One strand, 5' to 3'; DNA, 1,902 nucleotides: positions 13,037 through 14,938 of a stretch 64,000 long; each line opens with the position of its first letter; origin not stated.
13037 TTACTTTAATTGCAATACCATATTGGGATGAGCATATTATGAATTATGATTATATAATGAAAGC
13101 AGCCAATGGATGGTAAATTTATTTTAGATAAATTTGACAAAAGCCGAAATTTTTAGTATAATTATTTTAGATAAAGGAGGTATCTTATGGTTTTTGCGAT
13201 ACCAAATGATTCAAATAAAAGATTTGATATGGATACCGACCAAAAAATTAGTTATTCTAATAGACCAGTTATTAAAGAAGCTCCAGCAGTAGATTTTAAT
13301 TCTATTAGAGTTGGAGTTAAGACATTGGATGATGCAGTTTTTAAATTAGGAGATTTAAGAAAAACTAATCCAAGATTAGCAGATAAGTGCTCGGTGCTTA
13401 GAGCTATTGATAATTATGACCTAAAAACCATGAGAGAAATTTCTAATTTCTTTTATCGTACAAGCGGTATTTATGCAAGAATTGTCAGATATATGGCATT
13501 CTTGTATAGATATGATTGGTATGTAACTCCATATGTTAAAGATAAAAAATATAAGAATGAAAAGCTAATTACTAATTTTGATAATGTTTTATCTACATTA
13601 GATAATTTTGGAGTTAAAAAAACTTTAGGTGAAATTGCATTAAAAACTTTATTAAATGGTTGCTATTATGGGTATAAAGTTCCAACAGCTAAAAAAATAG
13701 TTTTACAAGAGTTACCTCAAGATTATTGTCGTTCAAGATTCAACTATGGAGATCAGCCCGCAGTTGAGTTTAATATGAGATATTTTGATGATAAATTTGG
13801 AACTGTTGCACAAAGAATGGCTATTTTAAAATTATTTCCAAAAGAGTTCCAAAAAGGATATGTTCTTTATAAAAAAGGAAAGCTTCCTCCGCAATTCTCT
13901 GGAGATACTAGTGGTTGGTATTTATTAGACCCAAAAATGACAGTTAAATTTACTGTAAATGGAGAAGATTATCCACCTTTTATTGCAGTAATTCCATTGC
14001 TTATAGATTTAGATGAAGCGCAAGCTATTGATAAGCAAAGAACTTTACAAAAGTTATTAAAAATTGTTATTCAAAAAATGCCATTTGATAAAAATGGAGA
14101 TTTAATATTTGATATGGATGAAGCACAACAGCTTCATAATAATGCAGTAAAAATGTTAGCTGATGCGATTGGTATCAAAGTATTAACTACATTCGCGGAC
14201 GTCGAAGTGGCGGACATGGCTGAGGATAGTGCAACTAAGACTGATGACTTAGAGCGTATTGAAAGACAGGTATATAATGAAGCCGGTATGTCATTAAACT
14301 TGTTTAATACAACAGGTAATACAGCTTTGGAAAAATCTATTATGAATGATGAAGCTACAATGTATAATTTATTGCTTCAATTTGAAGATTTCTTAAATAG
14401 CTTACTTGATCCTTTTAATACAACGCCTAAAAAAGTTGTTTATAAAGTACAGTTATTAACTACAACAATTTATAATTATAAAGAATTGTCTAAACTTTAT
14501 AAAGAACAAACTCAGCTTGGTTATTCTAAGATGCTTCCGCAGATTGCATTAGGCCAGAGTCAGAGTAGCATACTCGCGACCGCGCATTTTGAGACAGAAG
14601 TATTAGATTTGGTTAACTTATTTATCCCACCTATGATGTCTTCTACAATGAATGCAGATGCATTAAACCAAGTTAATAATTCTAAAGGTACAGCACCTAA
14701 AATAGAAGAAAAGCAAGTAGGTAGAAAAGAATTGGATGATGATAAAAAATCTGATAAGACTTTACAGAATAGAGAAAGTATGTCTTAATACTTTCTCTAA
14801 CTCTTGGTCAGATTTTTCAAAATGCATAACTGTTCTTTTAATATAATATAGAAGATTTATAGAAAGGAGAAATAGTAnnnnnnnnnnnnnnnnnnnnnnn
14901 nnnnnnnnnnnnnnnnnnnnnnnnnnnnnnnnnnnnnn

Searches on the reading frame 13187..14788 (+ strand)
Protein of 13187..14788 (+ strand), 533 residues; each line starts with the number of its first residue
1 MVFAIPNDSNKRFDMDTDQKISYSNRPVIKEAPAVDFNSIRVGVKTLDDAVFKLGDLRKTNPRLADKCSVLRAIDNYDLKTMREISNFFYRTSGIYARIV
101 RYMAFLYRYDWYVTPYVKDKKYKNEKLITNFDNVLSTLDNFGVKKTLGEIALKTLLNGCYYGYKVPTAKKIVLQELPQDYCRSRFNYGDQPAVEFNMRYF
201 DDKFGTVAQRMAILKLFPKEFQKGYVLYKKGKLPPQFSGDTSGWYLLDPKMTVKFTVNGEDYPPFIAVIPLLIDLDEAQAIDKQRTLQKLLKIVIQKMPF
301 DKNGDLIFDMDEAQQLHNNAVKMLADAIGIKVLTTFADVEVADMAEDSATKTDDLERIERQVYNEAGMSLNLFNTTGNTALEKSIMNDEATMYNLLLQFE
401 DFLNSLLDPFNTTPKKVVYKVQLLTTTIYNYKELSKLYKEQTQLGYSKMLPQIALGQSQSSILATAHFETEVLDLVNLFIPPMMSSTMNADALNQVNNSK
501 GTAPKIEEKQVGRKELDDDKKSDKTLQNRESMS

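Call 13: search_protein_families(library=phrogs, proteins=[window:13187-14788:+], max_evalue=0.001)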
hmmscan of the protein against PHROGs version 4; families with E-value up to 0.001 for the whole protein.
window:13187-14788:+ (533 aa): 1 family
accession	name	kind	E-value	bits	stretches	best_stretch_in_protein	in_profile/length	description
phrog_2739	-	head and packaging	9e-79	266.4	1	69-531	52-495/501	portal protein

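Call 16: search_dna_similar(query=window:13187-14788:+, collection=phages, mode=protein, max_evalue=0.001, max_rows=15)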
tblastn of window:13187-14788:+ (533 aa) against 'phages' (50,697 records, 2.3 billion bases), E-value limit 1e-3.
Records with a match: 87; places in all: 87; records where one place covers at least 80% of the query: 78.
Best place of each record, by identity: 60-80% 1; <60% 86.
By first word of the organism name: Bacillus 35; Lactococcus 21; Enterococcus 7; Clostridioides 6; Staphylococcus 4; Mammaliicoccus 4; Bacteriophage 3; Brevibacillus 2; Clostridium 2; Phage 1; and 2 more.
By host as written in the record: Lactococcus lactis 17; Bacillus anthracis Sterne 10; - 5; Bacillus subtilis BEST7003 5; Bacillus anthracis 5; Enterococcus faecium 4; Bacillus cereus 4; Bacillus subtilis 3; and 24 more.
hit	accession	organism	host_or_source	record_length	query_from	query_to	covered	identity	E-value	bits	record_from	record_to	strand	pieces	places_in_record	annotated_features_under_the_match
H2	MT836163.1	Bacteriophage sp.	human fecal samples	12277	30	533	95%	63.1%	0e+0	676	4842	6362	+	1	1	record has no annotation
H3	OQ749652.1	Phage Phass-1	human gut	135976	78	531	85%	39.9%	7e-108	359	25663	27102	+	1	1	hypothetical protein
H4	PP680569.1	Enterococcus phage VRE9_3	Enterococcus faecium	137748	72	528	86%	32.3%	9e-63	228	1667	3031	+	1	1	portal protein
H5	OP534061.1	Enterococcus phage H1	Enterococcus faecium 374iF1 (22)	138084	72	528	86%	32.3%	9e-63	228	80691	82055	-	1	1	hypothetical protein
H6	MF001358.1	Enterococcus phage EF1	Enterococcus faecalis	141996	72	528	86%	32.3%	9e-63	228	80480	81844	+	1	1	hypothetical protein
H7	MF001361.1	Enterococcus phage EF5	Enterococcus faecalis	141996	72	528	86%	32.3%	9e-63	228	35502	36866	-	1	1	hypothetical protein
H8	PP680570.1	Enterococcus phage VRE9_4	Enterococcus faecium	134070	72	528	86%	32.3%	2e-62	228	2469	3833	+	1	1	portal protein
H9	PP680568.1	Enterococcus phage VRE9_2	Enterococcus faecium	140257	72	528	86%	32.1%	4e-62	226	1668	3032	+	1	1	portal protein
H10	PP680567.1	Enterococcus phage VRE9_1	Enterococcus faecium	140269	72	528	86%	32.1%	4e-62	226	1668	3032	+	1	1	portal protein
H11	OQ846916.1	Alicyclobacillus phage KKP_3916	Alicyclobacillus acidoterrestris strain ...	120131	82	533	85%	28.1%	2e-36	150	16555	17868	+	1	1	hypothetical protein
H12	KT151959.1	Brevibacillus phage Sundance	Brevibacillus laterosporus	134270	80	529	84%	27.1%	1e-40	163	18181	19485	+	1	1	putative structural protein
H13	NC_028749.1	Brevibacillus phage Sundance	Brevibacillus laterosporus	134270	80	529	84%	27.1%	1e-40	163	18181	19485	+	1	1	portal protein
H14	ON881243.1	Bacillus phage PK-3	Bacillus sp.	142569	41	530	92%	23.9%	4e-28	125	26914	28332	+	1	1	hypothetical protein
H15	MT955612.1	Staphylococcus phage SPbeta-like 2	Staphylococcus haemolyticus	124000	84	533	84%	25.8%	8e-21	102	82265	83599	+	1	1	hypothetical protein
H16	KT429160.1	Staphylococcus phage SPbeta-like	Staphylococcus epidermidis 36-1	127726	84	533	84%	25.8%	8e-21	102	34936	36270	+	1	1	hypothetical protein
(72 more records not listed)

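Call 35: get_annotated_region(hit=H4, flank=20000)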
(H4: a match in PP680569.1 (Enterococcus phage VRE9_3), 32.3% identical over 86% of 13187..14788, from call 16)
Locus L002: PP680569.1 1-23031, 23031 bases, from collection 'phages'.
description: Enterococcus phage VRE9_3, complete genome.
organism: Enterococcus phage VRE9_3 (NCBI taxid 3141817)
taxonomy: Viruses; Duplodnaviria; Heunggongvirae; Uroviricota; Caudoviricetes
host: Enterococcus faecium; source: sewage; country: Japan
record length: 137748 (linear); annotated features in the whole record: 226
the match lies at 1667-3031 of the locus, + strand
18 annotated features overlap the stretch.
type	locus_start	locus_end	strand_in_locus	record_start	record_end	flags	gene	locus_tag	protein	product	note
CDS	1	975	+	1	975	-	-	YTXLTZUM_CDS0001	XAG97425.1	hypothetical protein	/phase=0; /top_hit=MF001358_p123; /phrog=24618; /source=PHANOTATE_1.5.1; /score=-23350487142.872284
CDS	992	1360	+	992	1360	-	-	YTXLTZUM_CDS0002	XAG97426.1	homing endonuclease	/phase=0; /top_hit=NC_022090_p105; /phrog=9084; /source=PHANOTATE_1.5.1; /score=-10608.862753589709; RNA and nucleotide ...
CDS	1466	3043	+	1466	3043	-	-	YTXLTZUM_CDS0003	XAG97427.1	portal protein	/phase=0; /top_hit=MF547663_p3; /phrog=2739; /source=PHANOTATE_1.5.1; /score=-10461634924524.371; head and packaging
CDS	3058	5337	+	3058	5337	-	-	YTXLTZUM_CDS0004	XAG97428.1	hypothetical protein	/phase=0; /top_hit=MF001358_p126; /phrog=34215; /source=PHANOTATE_1.5.1; /score=-3.380204699376884e+25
CDS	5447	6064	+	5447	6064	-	-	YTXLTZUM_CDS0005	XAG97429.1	hypothetical protein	/phase=0; /top_hit=MF001358_p127; /phrog=35301; /source=PHANOTATE_1.5.1; /score=-47469888.45778315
CDS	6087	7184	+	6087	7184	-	-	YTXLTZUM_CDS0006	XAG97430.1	hypothetical protein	/phase=0; /top_hit=p31897 VI_05913; /phrog=4088; /source=PHANOTATE_1.5.1; /score=-18558878511.51583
CDS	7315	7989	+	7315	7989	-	-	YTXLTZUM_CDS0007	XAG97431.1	hypothetical protein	/phase=0; /top_hit=MF001358_p129; /phrog=30998; /source=PHANOTATE_1.5.1; /score=-12005937.84718972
CDS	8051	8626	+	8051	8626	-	-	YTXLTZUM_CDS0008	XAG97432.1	hypothetical protein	/phase=0; /top_hit=p34222 VI_05887; /phrog=3853; /source=PHANOTATE_1.5.1; /score=-17113398.758375704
CDS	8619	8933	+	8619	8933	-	-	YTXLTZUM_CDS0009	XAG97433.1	hypothetical protein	/phase=0; /top_hit=MF001361_p19; /phrog=29637; /source=PHANOTATE_1.5.1; /score=-141.82710537581963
CDS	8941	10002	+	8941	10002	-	-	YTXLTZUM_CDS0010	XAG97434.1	hypothetical protein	/phase=0; /top_hit=MF001361_p18; /phrog=31155; /source=PHANOTATE_1.5.1; /score=-19246935939659.57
CDS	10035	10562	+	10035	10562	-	-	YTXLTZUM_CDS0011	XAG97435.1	virion structural protein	/phase=0; /top_hit=MF001361_p17; /phrog=6123; /source=PHANOTATE_1.5.1; /score=-119987.08613989524; head and packaging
CDS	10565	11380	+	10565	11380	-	-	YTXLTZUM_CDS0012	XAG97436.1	hypothetical protein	/phase=0; /top_hit=p148116 VI_05341; /phrog=4051; /source=PHANOTATE_1.5.1; /score=-7630746853.085421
CDS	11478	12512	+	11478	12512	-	-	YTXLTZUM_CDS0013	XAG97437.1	virion structural protein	/phase=0; /top_hit=MF547663_p13; /phrog=2729; /source=PHANOTATE_1.5.1; /score=-179291994.0852469; head and packaging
CDS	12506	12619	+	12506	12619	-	-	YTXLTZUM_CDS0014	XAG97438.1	hypothetical protein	/phase=0; /top_hit=No_PHROG; /phrog=No_PHROG; /source=PHANOTATE_1.5.1; /score=-0.2254374028005563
CDS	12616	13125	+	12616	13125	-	-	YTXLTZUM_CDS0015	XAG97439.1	hypothetical protein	/phase=0; /top_hit=MF001358_p136; /phrog=30570; /source=PHANOTATE_1.5.1; /score=-1142083.6304588865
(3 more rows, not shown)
